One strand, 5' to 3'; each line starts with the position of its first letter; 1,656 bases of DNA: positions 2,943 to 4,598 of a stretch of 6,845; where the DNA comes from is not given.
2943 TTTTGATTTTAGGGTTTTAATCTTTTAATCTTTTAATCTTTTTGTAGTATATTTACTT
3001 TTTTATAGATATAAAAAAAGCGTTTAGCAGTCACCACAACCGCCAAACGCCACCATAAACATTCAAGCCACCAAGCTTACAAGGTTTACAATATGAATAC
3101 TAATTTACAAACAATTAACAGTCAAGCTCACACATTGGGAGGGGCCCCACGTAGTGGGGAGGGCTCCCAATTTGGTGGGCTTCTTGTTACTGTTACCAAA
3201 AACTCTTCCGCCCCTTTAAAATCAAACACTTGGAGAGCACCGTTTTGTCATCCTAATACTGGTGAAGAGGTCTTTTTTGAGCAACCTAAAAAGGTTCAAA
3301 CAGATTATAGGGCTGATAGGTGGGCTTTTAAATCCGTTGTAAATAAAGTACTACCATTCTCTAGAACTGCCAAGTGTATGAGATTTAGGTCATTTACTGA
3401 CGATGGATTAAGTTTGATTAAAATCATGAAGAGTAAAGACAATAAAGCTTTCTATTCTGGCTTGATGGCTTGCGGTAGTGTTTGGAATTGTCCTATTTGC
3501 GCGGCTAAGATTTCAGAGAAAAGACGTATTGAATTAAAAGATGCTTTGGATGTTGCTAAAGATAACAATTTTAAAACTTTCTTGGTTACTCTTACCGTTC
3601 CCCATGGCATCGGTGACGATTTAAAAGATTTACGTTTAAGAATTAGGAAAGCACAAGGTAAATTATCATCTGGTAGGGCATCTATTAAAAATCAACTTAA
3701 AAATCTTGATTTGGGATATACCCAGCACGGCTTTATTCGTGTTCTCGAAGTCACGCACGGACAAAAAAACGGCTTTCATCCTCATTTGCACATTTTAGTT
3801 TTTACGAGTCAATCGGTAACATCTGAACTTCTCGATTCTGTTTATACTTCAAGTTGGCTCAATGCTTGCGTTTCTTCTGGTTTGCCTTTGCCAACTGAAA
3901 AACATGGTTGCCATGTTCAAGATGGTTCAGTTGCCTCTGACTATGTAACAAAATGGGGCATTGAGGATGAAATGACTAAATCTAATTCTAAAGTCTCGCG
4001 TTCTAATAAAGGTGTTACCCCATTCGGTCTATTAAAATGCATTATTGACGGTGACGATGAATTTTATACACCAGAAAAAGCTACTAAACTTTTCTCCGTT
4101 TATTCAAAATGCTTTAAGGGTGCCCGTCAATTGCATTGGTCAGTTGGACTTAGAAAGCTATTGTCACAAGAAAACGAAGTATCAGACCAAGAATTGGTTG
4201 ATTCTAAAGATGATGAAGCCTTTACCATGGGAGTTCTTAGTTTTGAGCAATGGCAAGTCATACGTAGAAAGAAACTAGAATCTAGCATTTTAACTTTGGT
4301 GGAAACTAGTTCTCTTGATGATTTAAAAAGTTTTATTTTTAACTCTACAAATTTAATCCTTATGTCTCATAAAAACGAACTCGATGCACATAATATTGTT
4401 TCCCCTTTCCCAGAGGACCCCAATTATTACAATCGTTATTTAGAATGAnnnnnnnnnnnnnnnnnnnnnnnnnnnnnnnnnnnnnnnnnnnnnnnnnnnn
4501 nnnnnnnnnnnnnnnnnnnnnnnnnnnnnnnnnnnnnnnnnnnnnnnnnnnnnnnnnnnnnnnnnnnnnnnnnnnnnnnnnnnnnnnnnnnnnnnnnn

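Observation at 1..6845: The window is a complete, circularly permuted 6701-bp inovirus-like genome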

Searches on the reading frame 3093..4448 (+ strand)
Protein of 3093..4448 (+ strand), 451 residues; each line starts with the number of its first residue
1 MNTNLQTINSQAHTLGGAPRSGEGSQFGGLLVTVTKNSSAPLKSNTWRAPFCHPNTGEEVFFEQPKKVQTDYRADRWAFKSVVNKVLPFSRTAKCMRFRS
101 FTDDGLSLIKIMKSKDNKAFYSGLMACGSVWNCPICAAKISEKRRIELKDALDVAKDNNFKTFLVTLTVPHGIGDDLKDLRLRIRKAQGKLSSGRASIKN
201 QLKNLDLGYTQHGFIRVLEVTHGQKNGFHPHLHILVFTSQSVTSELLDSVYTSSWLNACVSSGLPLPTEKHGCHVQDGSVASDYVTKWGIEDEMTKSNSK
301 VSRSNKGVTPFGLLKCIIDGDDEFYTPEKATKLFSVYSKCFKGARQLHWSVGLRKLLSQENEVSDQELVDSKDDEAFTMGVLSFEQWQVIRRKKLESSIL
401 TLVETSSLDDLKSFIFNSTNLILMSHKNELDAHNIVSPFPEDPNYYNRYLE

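Call 6: search_protein_families(library=pfam, max_evalue=1, proteins=[window:3093-4448:+])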
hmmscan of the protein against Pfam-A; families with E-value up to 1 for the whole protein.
window:3093-4448:+ (451 aa): 4 families
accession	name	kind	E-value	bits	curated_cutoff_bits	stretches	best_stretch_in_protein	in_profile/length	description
PF01446.23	Rep_1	-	6.5e-13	49.2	33.2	1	132-243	14-120/253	Replication protein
PF23343.2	REP_ORF2-G2P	-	0.036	14.8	27.8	1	164-246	3-67/99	Replication-associated protein ORF2/G2P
PF02891.26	zf-MIZ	-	0.06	13.6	33.5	1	127-138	38-49/50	MIZ/SP-RING zinc finger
PF04986.18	Y2_Tnp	-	0.27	11.7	20.9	1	213-237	1-24/183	Putative transposase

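Call 7: search_protein_families(library=phrogs, max_evalue=0.1, proteins=[window:3093-4448:+])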
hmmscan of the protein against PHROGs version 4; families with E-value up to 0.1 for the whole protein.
window:3093-4448:+ (451 aa): 3 families
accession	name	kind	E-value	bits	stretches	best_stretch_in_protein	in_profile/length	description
phrog_11698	-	unknown function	1.3e-68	232.9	1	71-414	24-371/394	-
phrog_6922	-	unknown function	0.021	14.5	1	329-397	487-554/768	-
phrog_15404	-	unknown function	0.049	15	0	127-159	24-56/89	-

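Call 10: search_dna_similar(query=window:3093-4448:+, collection=phages, mode=protein, max_rows=25)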
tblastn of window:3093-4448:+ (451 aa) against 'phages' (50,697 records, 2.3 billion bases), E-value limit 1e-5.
Records with a match: 15; places in all: 15; records where one place covers at least 80% of the query: 0.
Best place of each record, by identity: <60% 15.
By first word of the organism name: Bifilivirus 10; Propionibacterium 3; Phage 1; Pseudomonas 1.
By host as written in the record: - 12; Propionibacterium freudenreichii 2; Pseudomonas carnis; Pseudomonas lactis 1.
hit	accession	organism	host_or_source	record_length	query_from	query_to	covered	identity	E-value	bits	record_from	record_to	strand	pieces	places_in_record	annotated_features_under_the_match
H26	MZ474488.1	Phage blackswan219-6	cloacal swab from black swan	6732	98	417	71%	36.6%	6e-53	196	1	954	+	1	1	replication protein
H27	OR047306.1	Pseudomonas phage PMBT54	Pseudomonas carnis; Pseudomonas lactis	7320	91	433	76%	30.9%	7e-32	134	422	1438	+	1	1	DNA replication protein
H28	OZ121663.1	Bifilivirus B5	-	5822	89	403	70%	27.2%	1e-20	100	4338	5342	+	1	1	record has no annotation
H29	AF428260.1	Propionibacterium phage B5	-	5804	89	403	70%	27.2%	2e-20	100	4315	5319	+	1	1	Orf9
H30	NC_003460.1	Propionibacterium phage B5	Propionibacterium freudenreichii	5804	89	403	70%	27.2%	2e-20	100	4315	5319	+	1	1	Putative replication protein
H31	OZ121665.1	Bifilivirus B5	-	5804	89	403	70%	27.2%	2e-20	100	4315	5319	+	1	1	record has no annotation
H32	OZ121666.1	Bifilivirus B5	-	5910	89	403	70%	27.2%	2e-19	97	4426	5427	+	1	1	record has no annotation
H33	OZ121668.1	Bifilivirus B5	-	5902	89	403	70%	27.2%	2e-19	97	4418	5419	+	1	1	record has no annotation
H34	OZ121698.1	Bifilivirus B5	-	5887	89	403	70%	27.0%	2e-20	100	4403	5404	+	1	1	record has no annotation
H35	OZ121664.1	Bifilivirus B5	-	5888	89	403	70%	27.0%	4e-20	99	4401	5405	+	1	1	record has no annotation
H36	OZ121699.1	Bifilivirus B5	-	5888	89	403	70%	27.0%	4e-20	99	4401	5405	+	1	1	record has no annotation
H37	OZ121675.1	Bifilivirus B5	-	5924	89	403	70%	27.0%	4e-20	99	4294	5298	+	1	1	record has no annotation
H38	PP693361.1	Propionibacterium phage Philemon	Propionibacterium freudenreichii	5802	89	403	70%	26.5%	2e-21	103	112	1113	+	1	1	replication protein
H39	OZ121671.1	Bifilivirus B5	-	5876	89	403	70%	25.9%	5e-19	96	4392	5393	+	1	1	record has no annotation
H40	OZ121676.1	Bifilivirus B5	-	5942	89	264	39%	30.3%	2e-14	82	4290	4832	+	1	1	record has no annotation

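Call 12: find_related_loci(query=window:3093-4448:+, collection=genome_contigs, flank=10000)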
Query window:3093-4448:+ (451 aa) in genome_contigs; peptide patterns used: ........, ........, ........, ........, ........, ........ (x = any residue, [..] = any of these).
81 stretches matched a pattern; 4 encode a relative of the query (tblastn E <= 1e-3); 4 distinct loci.
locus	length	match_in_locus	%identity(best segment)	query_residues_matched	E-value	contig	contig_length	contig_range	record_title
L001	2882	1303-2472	52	31-406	7e-127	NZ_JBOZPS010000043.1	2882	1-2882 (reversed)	Shewanella sp. MF05960 MF05960_contig_43, whole genome shotgun sequence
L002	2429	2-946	52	95-408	2e-111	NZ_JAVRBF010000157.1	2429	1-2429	Streptomyces sp. P17 NODE_166_length_2491_cov_2.337614, whole genome shotgun sequence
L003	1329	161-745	58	213-408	3e-79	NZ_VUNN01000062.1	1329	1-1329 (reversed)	Bullifex porci strain NM-380-WT-3C1 seq62, whole genome shotgun sequence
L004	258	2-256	60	226-312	3e-36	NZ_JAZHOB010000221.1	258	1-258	Pollutimonas sp. H1-120 NODE_223_length_258_cov_1.226519, whole genome shotgun sequence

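Call 14: find_encoding_contigs(protein=window:3093-4448:+, flank=10000, max_places=10)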
Protein window:3093-4448:+ (451 aa): no gene with exactly this product is on record in the collection.

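Call 40: search_solved_structures(query=window:3093-4448:+, max_evalue=1)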
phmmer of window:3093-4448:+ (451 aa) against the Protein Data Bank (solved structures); distinct sequences matched with E-value up to 1: 0.

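Call 62: search_protein_families(library=ncbifam, max_evalue=0.01, proteins=[window:3093-4448:+])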
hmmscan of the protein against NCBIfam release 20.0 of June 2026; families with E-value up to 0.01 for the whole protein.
window:3093-4448:+ (451 aa): 1 family
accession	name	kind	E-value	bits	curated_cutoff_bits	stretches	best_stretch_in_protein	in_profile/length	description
NF033538.2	transpos_IS91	equivalog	0.00012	21.2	125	1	132-238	62-160/356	IS91 family transposase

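Call 66: find_homologous_proteins(query=window:3093-4448:+, max_evalue=1e-10)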
Query window:3093-4448:+ (451 aa): 1161 proteins with E <= 1e-10 among 5148 candidates; the best 120 are listed.
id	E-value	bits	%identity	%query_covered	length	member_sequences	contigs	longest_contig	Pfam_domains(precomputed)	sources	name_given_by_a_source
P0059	3.9e-230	783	96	79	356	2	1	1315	PF01446.24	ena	-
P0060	7.0e-145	502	54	94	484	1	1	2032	PF01446.24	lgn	-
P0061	5.3e-143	495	58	86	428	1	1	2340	PF01446.24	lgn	-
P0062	1.4e-131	458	51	96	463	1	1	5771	PF01446.24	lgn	-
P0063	2.3e-125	437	56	79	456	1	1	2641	PF01446.24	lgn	-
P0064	1.0e-122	429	52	92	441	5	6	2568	PF01446.24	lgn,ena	-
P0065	1.8e-121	425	53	85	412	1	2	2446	PF01446.24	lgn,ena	-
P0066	7.3e-121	422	56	77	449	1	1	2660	PF01446.24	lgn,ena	-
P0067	8.1e-121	422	56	77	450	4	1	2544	PF01446.24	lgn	-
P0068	9.3e-121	422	53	86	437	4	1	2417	PF01446.24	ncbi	ncbi:TPA: protein rep [Photobacterium damselae subsp. damselae]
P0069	3.0e-119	417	53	78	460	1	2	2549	PF01446.24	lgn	-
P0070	3.1e-119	417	53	83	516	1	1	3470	PF01446.24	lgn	-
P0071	6.4e-119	416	54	81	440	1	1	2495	PF01446.24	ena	-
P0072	1.2e-118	415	56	77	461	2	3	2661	PF01446.24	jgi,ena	jgi:hypothetical protein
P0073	8.8e-118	412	53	86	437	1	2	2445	PF01446.24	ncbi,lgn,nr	ncbi:protein rep [Photobacterium damselae]|nr:protein rep [Photobacterium damselae]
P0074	1.0e-117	412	52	83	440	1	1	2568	PF01446.24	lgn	-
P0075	1.5e-117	412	50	83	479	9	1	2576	PF01446.24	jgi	-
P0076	1.9e-117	411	54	76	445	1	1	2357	PF01446.24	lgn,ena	-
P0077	9.0e-117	409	52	86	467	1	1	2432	PF01446.24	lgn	-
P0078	1.2e-116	409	56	77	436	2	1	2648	PF01446.24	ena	-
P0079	1.3e-116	408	52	79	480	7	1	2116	PF01446.24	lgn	-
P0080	4.4e-116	407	49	88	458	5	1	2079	PF01446.24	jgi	-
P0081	9.8e-116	406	52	76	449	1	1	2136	PF01446.24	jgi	jgi:hypothetical protein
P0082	1.0e-115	406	51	84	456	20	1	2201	PF01446.24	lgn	-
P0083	2.6e-115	404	52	84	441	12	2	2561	PF01446.24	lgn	-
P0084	2.7e-115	404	52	81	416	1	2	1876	PF01446.24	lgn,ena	-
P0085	3.2e-115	404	51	84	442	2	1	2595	PF01446.24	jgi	-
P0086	6.8e-115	403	50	83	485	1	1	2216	PF01446.24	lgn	-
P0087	9.6e-115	402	50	89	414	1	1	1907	PF01446.24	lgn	-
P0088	9.2e-114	399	51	86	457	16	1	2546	PF01446.24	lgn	-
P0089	1.1e-113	399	52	82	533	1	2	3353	PF01446.24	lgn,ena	-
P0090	1.3e-113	399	50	87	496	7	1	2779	PF01446.24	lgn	-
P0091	1.6e-113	398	50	84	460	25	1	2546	PF01446.24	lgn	-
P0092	2.9e-113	397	54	76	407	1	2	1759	PF01446.24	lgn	-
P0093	4.1e-113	397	50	84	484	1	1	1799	PF01446.24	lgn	-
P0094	8.4e-113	396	48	88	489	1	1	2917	PF01446.24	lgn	-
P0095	9.5e-113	396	46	90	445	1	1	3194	PF01446.24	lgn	-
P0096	9.6e-113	396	51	86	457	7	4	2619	PF23343.3,PF01446.24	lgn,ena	-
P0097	1.1e-112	396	47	89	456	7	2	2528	PF01446.24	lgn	-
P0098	1.4e-112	395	48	90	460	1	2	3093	PF01446.24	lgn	-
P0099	1.4e-112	395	50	87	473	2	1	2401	PF01446.24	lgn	-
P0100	1.8e-112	395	48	85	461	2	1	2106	PF01446.24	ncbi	-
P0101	2.8e-112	394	49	85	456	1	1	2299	PF01446.24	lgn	-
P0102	3.5e-112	394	52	78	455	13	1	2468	PF01446.24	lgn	-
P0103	3.7e-112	394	51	83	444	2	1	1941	PF01446.24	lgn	-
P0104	3.8e-112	394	48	85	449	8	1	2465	PF01446.24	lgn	-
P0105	4.8e-112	393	51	83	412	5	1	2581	PF01446.24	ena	-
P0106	5.4e-112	393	49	86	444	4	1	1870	PF01446.24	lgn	-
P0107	5.5e-112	393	50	87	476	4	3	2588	PF01446.24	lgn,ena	-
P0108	6.1e-112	393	50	83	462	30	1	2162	PF01446.24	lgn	-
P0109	6.4e-112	393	50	90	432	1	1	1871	PF01446.24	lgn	-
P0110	6.4e-112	393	50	83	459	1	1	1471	PF01446.24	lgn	-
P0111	8.4e-112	393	52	78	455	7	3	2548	PF01446.24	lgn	-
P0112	1.6e-111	392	50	87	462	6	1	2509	PF01446.24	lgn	-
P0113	2.1e-111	391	48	83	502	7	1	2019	PF01446.24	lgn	-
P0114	2.4e-111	391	49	84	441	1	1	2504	PF01446.24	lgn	-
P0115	2.6e-111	391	49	86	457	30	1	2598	PF23343.3,PF01446.24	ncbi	ncbi:protein rep [Vibrio parahaemolyticus]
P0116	3.3e-111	391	49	87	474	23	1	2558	PF23343.3,PF01446.24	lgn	-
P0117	3.4e-111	391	51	83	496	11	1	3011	PF01446.24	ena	-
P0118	4.9e-111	390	48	88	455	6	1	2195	PF01446.24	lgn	-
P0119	5.1e-111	390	47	95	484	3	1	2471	PF01446.24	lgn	-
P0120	5.3e-111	390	50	84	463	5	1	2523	PF01446.24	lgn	-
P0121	1.1e-110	389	50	87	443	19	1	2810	PF01446.24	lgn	-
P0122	1.5e-110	389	49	84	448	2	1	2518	PF01446.24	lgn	-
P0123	1.5e-110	388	50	86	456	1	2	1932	PF01446.24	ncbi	ncbi:protein rep [Vibrio cholerae]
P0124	1.7e-110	388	50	86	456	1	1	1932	PF01446.24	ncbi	ncbi:protein rep [Vibrio cholerae]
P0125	1.8e-110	388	50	84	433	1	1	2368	PF01446.24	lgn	-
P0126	1.9e-110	388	51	79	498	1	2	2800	PF01446.24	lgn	-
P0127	2.0e-110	388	49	84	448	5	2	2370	PF01446.24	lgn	-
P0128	2.8e-110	388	51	75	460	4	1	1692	PF01446.24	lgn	-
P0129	5.7e-110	387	49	85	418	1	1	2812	PF01446.24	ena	-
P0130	7.2e-110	386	50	88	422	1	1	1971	PF01446.24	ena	-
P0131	8.0e-110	386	49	84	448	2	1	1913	PF01446.24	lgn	-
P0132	8.1e-110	386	48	86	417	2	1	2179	PF01446.24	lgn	-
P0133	1.1e-109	386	46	93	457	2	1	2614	PF23343.3,PF01446.24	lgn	-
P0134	1.6e-109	385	53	74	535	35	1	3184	PF01446.24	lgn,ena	-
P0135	1.9e-109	385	46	95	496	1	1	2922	PF01446.24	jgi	jgi:hypothetical protein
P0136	4.5e-109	384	50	84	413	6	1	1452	PF01446.24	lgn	-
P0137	5.3e-109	383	50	85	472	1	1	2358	PF01446.24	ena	-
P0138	5.6e-109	383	48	89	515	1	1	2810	PF01446.24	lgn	-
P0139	9.9e-109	383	50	82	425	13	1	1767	PF01446.24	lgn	-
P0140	1.0e-108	382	49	84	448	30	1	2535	PF01446.24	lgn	-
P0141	1.2e-108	382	52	75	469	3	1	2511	PF01446.24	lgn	-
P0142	1.3e-108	382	48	86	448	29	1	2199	PF01446.24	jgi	-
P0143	1.5e-108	382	49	84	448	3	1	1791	PF01446.24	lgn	-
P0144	2.1e-108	381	52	75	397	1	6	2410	PF01446.24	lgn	-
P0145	2.3e-108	381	48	87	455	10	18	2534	PF01446.24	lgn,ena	-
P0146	2.4e-108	381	49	83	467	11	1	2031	PF01446.24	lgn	-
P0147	2.9e-108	381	48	88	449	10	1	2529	PF01446.24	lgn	-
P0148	3.0e-108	381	50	76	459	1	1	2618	PF01446.24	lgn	-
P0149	4.2e-108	380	49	84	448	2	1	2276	PF01446.24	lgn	-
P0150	4.7e-108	380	52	76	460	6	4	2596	PF23343.3,PF01446.24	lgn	-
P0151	4.9e-108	380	47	83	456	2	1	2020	PF01446.24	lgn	-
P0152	5.5e-108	380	50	84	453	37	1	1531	PF01446.24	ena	-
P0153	7.7e-108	380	50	80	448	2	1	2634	PF01446.24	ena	-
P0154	9.0e-108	379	48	86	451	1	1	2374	PF01446.24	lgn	-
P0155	1.1e-107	379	48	86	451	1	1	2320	PF01446.24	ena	-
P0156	1.6e-107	379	48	86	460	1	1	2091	PF01446.24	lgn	-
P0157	1.7e-107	378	49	86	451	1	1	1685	PF01446.24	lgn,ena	-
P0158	1.8e-107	378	51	79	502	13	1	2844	PF01446.24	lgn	-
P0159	1.8e-107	378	50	76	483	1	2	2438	PF01446.24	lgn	-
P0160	2.1e-107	378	55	74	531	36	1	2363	PF01446.24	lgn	-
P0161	2.3e-107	378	48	83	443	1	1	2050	PF01446.24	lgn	-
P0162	2.5e-107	378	49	84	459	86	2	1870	PF01446.24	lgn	-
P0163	2.6e-107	378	49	84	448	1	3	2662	PF01446.24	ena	-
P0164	4.0e-107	377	48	84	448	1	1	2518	PF01446.24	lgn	-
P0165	6.8e-107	376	48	86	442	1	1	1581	PF01446.24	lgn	-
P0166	8.3e-107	376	50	78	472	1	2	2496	PF01446.24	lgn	-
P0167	9.3e-107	376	49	87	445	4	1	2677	PF01446.24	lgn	-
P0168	1.0e-106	376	49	76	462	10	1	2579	PF01446.24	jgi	jgi:hypothetical protein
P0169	1.1e-106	376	45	95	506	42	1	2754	PF01446.24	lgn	-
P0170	1.3e-106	376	49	85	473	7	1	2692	PF01446.24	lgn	-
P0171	1.6e-106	375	48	86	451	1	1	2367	PF01446.24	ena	-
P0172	1.9e-106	375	50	74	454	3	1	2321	PF01446.24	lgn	-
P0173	2.8e-106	374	48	86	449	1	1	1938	PF01446.24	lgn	-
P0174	2.9e-106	374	48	79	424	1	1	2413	PF01446.24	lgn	-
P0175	3.3e-106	374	47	89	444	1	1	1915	PF01446.24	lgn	-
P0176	3.4e-106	374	51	79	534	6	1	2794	PF01446.24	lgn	-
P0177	6.8e-106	373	48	87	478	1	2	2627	PF01446.24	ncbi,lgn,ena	-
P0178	8.1e-106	373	54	74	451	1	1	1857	PF01446.24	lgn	-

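Call 67: search_dna_similar(query=window:3093-4448:+, collection=plasmids, mode=protein, max_rows=30)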
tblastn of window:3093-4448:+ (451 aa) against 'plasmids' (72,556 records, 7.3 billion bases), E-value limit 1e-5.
Records with a match: 224; places in all: 249; records where one place covers at least 80% of the query: 10.
Best place of each record, by identity: <60% 224.
By first word of the organism name: Acinetobacter 47; Streptomyces 28; Staphylococcus 24; Macrococcus 13; Macrococcoides 12; Corynebacterium 10; uncultured 9; Pseudomonas 8; Psychrobacter 7; Bacillus 7; and 39 more.
By predicted mobility (MOB-suite, as given by PLSDB): non-mobilizable 181; mobilizable 43.
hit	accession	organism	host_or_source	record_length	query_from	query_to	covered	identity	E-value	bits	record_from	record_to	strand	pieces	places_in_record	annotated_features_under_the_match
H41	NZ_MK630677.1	Aeromonas hydrophila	-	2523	31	407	84%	50.3%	1e-123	385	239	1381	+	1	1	protein rep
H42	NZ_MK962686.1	Aeromonas sp.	-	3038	31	406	83%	46.8%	6e-104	337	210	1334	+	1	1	protein rep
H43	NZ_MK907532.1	Aeromonas sp.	-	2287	73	406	74%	51.0%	2e-112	353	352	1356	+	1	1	protein rep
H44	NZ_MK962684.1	Aeromonas taiwanensis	-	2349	73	406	74%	48.7%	6e-110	348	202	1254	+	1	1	protein rep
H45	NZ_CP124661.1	Pseudomonas aeruginosa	Homo sapiens,Wound/Abscess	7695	72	404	74%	45.5%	1e-84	290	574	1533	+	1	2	protein rep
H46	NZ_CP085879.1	Brevibacillus sp. DP1.3A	soil sample,soil of Citrus sinensis ...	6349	28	409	85%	36.5%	2e-60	220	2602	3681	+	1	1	protein rep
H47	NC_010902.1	Cupriavidus taiwanensis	-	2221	67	415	77%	39.8%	3e-75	256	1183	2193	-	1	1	none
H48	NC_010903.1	Cupriavidus taiwanensis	-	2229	67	415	77%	39.8%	3e-75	256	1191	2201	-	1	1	none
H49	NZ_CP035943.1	Acinetobacter cumulans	Pure Culture,Sewage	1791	6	403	88%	34.4%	2e-62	218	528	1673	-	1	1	protein rep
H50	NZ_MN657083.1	Psychrobacter sp.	-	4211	73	414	76%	39.5%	5e-61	221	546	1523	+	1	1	protein rep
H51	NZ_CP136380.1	Bacillus mycoides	whole organism,soil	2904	73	409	75%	39.9%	2e-62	224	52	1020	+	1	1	protein rep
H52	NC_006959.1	Bacillus licheniformis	soil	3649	73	420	77%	38.1%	6e-60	218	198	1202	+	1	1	protein rep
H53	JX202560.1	uncultured bacterium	-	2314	73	415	76%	38.4%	2e-65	230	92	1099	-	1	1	rep: Rep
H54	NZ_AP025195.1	Comamonas thiooxydans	-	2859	73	415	76%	38.2%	8e-63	225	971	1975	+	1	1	protein rep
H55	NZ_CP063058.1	Comamonas thiooxydans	Homo sapiens,whole genome ...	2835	65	415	78%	37.2%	2e-63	227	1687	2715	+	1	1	protein rep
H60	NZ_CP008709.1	Acinetobacter baumannii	Homo sapiens,tibia/osteomyelitis of ...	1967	83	404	71%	39.9%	5e-63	221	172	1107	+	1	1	protein rep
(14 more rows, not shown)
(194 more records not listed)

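Call 68: find_encoding_contigs(protein=P0115, flank=5000, max_places=4)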
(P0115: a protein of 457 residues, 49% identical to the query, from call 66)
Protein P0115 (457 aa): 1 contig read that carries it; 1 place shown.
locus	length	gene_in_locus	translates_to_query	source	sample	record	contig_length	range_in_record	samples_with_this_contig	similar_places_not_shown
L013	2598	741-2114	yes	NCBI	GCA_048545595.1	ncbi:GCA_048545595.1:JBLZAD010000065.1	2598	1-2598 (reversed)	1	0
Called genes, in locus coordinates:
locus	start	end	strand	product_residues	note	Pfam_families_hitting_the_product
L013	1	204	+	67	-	?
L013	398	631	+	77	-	-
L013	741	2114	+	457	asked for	PF01446:Rep_1, PF23343:REP_ORF2-G2P (weak)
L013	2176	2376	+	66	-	-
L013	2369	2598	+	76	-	?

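Call 95: find_encoding_contigs(protein=P0062, flank=10000, max_places=3)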
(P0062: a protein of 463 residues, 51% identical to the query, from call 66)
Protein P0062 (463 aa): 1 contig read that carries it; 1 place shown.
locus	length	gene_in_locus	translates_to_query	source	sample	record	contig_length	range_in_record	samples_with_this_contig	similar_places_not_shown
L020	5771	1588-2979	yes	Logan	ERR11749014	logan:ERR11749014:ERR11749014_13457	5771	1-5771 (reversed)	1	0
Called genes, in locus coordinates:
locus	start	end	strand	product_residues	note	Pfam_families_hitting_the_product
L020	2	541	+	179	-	?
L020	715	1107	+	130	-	-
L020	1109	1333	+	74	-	-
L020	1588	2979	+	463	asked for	PF01446:Rep_1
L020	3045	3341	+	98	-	-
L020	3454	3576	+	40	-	-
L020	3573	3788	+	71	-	PF19199:Phage_coatGP8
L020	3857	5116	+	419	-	-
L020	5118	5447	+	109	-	PF17537:DUF5455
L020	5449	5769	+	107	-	?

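Call 101: get_annotated_region(hit=H47, flank=1500)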
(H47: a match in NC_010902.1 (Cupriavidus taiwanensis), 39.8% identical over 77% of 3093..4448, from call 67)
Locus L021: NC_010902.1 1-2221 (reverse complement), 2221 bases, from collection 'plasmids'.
description: Cupriavidus taiwanensis plasmid pTJ86-1, complete sequence
organism: Cupriavidus taiwanensis (NCBI taxid 164546)
taxonomy: Bacteria; Pseudomonadota; Betaproteobacteria; Burkholderiales; Burkholderiaceae; Cupriavidus; Cupriavidus taiwanensis
host: -; source: -; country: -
typing (MOB-suite, as given by PLSDB): non-mobilizable
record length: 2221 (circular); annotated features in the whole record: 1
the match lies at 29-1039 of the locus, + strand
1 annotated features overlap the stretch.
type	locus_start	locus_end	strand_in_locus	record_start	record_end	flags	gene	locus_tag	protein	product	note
CDS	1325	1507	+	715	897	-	-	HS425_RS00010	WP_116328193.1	hypothetical protein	-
